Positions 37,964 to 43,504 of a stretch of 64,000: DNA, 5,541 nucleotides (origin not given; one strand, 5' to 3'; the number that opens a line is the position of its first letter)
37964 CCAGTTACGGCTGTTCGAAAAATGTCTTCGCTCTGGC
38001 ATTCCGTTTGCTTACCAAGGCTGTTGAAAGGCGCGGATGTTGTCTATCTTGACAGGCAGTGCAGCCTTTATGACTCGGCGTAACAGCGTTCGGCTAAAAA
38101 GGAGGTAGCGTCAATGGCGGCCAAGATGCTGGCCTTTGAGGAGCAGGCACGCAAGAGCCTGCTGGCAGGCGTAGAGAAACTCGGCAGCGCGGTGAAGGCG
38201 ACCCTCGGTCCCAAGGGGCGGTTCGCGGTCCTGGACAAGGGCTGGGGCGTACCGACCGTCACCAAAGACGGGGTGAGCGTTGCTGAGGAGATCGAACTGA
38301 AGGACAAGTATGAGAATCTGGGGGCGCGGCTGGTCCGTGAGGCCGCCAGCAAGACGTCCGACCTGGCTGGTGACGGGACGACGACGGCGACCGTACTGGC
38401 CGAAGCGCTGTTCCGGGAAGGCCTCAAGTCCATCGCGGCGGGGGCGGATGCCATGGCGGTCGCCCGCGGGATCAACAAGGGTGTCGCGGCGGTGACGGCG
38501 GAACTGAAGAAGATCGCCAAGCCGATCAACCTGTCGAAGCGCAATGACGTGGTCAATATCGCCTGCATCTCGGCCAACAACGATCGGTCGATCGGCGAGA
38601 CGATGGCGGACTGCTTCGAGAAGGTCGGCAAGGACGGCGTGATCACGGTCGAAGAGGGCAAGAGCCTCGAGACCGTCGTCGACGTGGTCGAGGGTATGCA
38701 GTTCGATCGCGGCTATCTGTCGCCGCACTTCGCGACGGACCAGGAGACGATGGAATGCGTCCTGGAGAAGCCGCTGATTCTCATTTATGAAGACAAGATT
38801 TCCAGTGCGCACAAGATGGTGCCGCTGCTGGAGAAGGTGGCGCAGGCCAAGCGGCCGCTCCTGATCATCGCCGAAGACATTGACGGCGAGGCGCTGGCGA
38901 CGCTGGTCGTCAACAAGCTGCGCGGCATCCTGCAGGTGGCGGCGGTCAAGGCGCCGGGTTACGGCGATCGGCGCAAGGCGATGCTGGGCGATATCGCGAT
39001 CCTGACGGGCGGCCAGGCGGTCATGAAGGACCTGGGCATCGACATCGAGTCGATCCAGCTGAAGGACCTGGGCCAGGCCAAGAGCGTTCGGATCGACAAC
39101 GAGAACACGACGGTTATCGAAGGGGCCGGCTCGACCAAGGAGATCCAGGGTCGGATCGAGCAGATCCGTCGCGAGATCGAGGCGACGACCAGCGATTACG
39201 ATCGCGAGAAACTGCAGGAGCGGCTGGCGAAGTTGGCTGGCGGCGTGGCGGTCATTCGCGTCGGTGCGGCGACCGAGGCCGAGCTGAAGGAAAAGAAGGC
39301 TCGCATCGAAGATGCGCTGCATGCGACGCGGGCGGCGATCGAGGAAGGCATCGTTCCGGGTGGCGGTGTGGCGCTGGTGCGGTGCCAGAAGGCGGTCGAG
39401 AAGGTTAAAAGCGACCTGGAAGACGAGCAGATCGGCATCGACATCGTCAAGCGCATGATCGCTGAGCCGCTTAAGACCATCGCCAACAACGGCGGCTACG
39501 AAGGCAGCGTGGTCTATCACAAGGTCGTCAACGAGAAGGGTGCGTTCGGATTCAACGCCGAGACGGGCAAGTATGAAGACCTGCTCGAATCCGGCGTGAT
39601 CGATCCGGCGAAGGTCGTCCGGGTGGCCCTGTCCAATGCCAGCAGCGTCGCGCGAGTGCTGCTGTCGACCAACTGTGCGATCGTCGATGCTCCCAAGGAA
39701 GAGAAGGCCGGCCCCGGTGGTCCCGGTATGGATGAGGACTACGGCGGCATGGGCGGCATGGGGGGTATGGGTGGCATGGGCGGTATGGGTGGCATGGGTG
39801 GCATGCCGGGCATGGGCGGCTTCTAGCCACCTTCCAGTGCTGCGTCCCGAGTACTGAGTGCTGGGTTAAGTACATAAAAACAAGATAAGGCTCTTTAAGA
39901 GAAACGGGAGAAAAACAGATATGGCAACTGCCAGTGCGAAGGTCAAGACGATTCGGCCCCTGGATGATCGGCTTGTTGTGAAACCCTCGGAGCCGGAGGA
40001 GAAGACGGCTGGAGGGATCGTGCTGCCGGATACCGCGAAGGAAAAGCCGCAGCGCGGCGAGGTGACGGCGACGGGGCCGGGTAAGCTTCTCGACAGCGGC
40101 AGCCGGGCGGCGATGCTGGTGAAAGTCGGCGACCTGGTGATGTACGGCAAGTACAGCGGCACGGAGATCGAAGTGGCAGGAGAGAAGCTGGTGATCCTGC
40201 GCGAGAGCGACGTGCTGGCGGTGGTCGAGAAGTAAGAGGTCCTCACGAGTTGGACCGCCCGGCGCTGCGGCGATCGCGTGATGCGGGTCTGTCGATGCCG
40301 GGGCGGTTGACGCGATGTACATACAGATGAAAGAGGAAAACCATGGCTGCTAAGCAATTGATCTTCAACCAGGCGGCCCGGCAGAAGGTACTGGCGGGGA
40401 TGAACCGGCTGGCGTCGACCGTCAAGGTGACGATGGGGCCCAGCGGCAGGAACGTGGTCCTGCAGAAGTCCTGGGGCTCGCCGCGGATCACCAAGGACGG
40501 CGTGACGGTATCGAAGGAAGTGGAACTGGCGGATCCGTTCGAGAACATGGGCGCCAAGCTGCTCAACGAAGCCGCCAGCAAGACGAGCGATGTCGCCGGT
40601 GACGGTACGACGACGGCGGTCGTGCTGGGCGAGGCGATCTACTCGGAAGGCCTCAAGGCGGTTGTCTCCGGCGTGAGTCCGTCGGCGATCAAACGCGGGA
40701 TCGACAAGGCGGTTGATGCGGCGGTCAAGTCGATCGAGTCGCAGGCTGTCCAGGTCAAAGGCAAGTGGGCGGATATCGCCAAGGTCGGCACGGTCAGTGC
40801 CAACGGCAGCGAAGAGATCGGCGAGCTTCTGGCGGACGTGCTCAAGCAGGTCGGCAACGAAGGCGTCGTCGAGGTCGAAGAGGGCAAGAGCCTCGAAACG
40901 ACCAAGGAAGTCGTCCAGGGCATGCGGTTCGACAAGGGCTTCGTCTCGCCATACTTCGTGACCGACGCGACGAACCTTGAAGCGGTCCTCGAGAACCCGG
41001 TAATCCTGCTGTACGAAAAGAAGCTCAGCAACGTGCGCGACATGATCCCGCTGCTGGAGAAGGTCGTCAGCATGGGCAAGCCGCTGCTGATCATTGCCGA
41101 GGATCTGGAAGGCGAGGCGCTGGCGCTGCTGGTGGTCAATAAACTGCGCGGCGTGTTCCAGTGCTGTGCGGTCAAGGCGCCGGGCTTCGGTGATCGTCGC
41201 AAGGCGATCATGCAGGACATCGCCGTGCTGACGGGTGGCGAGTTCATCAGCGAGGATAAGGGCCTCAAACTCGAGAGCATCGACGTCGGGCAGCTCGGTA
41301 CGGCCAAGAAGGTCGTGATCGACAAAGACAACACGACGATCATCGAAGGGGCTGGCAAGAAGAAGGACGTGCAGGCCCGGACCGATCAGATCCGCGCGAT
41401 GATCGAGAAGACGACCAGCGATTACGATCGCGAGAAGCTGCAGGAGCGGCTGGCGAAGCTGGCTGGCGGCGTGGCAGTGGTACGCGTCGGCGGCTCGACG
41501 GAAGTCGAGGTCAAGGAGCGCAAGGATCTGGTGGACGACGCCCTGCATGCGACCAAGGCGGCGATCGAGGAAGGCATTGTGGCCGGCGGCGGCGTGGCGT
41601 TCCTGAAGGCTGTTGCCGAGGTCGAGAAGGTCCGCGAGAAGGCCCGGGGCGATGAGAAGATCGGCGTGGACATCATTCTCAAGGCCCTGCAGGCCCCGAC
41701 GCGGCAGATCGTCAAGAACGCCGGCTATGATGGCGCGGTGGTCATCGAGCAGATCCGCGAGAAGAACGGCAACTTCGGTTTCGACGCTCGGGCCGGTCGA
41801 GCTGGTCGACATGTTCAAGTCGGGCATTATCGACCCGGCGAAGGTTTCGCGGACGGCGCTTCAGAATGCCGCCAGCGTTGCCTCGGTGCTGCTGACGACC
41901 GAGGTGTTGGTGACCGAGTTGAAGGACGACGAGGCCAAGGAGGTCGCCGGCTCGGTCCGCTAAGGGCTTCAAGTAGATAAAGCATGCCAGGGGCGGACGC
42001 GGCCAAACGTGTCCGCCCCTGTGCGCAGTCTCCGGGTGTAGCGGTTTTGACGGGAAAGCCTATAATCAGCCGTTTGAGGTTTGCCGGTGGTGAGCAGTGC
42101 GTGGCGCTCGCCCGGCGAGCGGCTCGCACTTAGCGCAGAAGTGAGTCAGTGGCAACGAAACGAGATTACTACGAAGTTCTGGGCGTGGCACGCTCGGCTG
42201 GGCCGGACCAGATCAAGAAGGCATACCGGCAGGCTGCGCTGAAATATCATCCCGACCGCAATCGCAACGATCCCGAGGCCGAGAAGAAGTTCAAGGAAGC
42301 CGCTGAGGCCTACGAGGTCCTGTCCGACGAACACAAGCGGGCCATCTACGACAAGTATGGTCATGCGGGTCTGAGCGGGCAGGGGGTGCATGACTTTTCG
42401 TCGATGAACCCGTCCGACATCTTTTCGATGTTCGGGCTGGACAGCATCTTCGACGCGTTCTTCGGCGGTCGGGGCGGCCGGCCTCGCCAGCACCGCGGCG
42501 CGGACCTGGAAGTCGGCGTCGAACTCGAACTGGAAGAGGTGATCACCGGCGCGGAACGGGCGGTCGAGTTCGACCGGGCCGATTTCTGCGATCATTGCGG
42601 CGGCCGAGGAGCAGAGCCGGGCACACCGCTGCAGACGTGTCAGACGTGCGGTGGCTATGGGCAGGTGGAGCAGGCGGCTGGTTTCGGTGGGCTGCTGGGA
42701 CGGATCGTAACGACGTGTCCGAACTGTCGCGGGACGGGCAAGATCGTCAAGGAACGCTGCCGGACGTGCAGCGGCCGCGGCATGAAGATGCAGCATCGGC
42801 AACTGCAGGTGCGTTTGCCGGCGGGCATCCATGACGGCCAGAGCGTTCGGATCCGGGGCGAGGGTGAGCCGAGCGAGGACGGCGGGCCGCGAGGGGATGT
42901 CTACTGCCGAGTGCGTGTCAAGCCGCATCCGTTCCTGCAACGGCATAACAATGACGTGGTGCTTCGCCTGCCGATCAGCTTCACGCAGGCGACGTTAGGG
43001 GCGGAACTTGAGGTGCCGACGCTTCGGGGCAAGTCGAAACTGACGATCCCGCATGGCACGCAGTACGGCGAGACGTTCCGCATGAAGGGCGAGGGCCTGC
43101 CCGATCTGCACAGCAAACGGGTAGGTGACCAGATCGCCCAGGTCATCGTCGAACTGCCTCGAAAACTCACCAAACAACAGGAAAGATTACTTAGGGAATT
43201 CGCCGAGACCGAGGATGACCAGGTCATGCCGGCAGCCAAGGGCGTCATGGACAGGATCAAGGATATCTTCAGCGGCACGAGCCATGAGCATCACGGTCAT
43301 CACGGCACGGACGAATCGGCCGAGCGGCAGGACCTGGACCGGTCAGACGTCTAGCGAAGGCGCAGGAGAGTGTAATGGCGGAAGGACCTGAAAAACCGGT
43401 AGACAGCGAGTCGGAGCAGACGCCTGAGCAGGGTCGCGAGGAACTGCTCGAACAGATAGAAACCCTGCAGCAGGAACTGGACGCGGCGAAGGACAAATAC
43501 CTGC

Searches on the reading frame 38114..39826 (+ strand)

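Call 88: search_protein_families(library=pfam, proteins=[window:38114-39826:+], max_evalue=0.0001)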
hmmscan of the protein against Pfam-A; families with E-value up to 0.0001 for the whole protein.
window:38114-39826:+ (570 aa): 1 family
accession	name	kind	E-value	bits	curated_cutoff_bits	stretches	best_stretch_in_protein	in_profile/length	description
PF00118.29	Cpn60_TCP1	-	6.7e-73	246.5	34.3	1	25-525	3-488/490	TCP-1/cpn60 chaperonin family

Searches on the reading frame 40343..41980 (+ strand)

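Call 88: search_protein_families(library=pfam, proteins=[window:40343-41980:+], max_evalue=0.0001)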
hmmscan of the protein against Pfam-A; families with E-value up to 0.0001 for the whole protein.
window:40343-41980:+ (545 aa): 1 family
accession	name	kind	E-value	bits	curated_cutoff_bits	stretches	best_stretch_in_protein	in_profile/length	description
PF00118.29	Cpn60_TCP1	-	4.3e-68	230.6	34.3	1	23-487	1-450/490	TCP-1/cpn60 chaperonin family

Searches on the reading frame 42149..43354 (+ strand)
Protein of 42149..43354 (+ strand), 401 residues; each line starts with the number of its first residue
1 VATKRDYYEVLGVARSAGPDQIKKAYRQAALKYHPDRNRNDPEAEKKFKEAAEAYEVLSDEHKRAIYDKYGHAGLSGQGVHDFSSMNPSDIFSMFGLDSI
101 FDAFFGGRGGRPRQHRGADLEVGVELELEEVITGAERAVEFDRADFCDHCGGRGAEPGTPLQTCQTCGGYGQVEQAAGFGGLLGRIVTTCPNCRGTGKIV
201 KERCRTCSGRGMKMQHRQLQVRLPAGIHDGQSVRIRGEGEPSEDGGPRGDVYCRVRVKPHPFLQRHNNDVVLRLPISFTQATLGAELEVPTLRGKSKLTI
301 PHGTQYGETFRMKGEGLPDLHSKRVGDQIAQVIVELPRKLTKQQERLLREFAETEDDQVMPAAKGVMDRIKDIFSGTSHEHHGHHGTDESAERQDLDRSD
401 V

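Call 88: search_protein_families(library=pfam, proteins=[window:42149-43354:+], max_evalue=0.0001)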
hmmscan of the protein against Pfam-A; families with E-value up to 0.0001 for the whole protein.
window:42149-43354:+ (401 aa): 3 families
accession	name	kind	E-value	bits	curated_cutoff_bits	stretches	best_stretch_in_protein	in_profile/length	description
PF01556.23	DnaJ_C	-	1.6e-45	155.3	26.6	1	121-337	2-152/152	DnaJ C terminal domain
PF00226.36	DnaJ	-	1.9e-27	95.6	27.8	1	6-68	1-63/63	DnaJ domain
PF00684.25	DnaJ_CXXCXGXG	-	3e-14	53.4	32.7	1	147-211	1-65/65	DnaJ central domain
